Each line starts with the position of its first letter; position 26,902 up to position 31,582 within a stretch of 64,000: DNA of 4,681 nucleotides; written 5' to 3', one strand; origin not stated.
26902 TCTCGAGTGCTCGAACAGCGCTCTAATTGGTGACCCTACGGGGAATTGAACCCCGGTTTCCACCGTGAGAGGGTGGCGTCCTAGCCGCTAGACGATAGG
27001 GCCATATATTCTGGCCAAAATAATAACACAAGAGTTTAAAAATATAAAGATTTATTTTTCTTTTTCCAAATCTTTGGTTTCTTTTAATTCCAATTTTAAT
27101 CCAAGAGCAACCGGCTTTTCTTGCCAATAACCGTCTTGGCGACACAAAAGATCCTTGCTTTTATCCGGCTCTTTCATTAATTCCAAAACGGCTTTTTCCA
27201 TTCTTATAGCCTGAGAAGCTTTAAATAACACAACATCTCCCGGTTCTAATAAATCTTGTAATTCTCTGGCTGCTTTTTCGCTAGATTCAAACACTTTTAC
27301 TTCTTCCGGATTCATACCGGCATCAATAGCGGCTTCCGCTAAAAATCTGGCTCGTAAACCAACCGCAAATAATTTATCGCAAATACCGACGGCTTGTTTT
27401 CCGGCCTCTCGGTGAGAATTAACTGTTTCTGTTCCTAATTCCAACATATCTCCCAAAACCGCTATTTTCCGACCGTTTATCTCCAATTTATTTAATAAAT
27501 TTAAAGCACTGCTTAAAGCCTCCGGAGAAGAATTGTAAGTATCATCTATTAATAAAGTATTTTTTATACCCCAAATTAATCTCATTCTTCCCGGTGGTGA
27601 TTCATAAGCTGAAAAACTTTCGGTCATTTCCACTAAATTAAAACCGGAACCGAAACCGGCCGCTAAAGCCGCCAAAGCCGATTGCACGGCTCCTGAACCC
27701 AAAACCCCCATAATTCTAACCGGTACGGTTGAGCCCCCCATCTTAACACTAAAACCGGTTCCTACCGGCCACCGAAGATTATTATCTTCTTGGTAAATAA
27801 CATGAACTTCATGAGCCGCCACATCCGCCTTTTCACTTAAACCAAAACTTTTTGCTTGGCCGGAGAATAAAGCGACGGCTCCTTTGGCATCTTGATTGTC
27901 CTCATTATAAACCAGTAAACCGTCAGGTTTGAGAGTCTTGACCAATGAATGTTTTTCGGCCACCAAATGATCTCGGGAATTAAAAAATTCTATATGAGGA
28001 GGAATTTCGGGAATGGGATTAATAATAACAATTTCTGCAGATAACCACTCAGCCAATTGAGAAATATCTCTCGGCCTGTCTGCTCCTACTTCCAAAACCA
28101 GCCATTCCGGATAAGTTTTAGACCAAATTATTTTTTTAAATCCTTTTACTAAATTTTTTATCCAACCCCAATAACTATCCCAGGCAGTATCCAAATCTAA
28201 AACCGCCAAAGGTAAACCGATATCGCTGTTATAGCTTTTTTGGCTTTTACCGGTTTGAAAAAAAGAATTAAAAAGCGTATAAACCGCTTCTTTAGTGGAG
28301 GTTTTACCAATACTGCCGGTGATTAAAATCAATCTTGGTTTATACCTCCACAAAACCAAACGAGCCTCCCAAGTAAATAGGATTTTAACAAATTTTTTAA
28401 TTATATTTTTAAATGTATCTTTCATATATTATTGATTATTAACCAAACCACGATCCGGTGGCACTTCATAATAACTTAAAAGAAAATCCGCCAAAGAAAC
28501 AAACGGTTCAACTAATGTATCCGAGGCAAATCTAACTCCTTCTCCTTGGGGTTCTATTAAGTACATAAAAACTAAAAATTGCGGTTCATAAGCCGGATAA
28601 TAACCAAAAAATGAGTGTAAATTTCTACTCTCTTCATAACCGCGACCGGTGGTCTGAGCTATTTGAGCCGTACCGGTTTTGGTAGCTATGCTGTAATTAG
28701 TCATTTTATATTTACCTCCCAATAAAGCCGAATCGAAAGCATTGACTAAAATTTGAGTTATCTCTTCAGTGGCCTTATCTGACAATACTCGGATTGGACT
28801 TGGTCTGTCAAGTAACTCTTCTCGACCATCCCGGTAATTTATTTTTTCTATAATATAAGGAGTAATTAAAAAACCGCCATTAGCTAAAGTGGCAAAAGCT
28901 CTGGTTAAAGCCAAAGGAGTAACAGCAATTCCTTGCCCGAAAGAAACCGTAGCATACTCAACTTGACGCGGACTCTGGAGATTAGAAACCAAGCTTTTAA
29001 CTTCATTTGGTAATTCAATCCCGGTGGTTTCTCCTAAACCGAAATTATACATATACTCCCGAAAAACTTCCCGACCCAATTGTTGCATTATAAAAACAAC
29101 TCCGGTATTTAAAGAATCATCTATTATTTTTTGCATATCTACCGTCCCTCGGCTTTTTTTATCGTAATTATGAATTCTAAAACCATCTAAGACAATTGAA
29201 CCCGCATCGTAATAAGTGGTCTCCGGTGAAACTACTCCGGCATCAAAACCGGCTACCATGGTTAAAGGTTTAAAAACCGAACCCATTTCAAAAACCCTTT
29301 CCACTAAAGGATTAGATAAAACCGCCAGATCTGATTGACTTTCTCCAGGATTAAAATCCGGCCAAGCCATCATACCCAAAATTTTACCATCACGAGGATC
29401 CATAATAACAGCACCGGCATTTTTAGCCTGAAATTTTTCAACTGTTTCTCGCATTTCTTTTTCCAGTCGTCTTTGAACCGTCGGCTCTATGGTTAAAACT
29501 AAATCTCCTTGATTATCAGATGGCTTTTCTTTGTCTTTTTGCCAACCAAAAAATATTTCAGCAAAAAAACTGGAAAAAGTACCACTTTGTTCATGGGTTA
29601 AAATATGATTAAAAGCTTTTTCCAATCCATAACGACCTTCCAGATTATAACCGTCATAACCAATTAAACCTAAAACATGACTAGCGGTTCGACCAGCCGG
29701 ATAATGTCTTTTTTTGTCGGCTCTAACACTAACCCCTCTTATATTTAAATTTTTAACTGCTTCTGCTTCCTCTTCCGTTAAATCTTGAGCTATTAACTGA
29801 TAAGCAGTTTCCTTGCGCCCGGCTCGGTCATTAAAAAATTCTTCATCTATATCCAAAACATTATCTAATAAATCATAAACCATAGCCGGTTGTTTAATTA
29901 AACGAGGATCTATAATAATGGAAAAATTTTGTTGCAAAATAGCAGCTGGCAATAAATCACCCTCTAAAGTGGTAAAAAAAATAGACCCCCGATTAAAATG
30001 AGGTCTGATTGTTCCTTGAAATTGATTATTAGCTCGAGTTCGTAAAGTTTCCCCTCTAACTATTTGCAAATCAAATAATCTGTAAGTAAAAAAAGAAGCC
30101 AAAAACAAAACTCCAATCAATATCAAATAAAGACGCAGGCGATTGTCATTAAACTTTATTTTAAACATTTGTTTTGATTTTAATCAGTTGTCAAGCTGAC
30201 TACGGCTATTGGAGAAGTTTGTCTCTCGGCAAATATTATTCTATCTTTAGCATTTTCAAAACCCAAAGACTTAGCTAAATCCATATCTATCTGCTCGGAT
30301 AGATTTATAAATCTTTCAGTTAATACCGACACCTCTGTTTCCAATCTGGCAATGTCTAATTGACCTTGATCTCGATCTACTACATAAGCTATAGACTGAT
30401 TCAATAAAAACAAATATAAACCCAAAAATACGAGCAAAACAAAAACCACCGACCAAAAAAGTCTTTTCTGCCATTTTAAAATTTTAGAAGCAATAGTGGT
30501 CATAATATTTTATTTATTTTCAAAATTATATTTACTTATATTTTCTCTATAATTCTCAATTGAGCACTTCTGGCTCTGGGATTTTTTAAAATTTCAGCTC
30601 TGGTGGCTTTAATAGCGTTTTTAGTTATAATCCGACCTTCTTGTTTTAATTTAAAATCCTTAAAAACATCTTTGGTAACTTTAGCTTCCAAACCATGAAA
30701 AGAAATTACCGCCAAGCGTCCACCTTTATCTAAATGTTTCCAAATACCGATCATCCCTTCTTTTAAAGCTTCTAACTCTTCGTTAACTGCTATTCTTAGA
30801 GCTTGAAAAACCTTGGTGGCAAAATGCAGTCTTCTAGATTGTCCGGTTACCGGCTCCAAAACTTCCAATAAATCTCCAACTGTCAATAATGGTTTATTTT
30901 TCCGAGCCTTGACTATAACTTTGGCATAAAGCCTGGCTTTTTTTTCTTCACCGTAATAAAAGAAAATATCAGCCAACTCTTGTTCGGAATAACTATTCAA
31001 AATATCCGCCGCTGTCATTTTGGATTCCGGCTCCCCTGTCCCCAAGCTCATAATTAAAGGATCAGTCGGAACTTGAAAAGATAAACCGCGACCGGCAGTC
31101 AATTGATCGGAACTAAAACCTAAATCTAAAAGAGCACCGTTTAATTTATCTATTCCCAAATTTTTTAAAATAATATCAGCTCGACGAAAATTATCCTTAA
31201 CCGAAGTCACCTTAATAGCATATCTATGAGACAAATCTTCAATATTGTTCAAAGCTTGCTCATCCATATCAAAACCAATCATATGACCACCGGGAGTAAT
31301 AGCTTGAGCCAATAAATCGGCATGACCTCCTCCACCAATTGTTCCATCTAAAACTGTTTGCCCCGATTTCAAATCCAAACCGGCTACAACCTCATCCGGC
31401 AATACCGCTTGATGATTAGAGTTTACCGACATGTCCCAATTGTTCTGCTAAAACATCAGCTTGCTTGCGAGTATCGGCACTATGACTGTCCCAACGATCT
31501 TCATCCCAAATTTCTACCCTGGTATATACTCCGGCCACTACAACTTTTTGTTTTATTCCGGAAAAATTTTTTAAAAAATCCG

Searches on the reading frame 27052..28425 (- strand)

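Call 48: search_protein_families(library=pfam, proteins=[window:27052-28425:-], max_evalue=0.000001)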
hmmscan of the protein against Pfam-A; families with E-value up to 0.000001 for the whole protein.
window:27052-28425:- (457 aa): 2 families
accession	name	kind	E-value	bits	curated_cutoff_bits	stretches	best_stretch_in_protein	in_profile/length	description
PF02875.26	Mur_ligase_C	-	5.5e-20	72.9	28.4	1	279-404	1-126/127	Mur ligase, glutamate ligase domain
PF08245.18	Mur_ligase_M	-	1.7e-18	67.7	24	1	106-256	57-199/200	Mur ligase middle domain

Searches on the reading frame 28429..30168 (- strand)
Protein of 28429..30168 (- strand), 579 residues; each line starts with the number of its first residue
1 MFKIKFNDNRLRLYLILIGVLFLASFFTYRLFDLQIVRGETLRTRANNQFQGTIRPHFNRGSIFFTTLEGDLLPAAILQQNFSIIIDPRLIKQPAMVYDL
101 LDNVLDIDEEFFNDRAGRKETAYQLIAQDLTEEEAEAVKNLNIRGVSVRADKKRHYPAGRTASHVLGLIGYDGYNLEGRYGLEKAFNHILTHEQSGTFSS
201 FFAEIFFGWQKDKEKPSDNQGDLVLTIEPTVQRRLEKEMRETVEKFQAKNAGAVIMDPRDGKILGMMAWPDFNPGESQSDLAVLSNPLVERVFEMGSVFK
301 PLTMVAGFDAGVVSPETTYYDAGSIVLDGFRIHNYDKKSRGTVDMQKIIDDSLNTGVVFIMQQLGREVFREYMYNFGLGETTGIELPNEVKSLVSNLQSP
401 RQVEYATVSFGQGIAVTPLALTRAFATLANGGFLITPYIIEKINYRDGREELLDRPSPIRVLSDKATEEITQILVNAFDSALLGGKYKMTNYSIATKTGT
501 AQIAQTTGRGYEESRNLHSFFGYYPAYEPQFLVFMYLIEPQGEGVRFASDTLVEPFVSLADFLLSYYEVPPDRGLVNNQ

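Call 48: search_protein_families(library=pfam, proteins=[window:28429-30168:-], max_evalue=0.000001)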
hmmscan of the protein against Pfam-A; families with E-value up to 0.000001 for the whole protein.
window:28429-30168:- (579 aa): 2 families
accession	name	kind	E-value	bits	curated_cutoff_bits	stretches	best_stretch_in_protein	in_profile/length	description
PF00905.27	Transpeptidase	-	3.1e-60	204.3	22.1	1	252-541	2-282/299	Penicillin binding protein transpeptidase domain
PF03717.20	PBP_dimer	-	3.3e-09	37.8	24.4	1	80-191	22-159/180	Penicillin-binding Protein dimerisation domain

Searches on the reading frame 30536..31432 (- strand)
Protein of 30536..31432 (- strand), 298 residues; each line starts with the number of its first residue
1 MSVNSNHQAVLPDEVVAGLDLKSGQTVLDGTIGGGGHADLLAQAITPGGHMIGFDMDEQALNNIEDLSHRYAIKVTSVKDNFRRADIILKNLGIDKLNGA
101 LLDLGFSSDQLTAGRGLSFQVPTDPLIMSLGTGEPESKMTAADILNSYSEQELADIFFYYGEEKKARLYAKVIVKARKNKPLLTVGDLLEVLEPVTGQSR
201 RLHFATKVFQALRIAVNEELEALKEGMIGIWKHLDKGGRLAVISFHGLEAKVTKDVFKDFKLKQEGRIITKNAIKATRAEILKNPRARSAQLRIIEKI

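Call 48: search_protein_families(library=pfam, proteins=[window:30536-31432:-], max_evalue=0.000001)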
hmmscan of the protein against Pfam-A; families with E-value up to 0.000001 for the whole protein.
window:30536-31432:- (298 aa): 1 family
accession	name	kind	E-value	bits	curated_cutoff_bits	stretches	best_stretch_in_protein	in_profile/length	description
PF01795.25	Methyltransf_5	-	2.8e-77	260.7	27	1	5-298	2-309/309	MraW methylase family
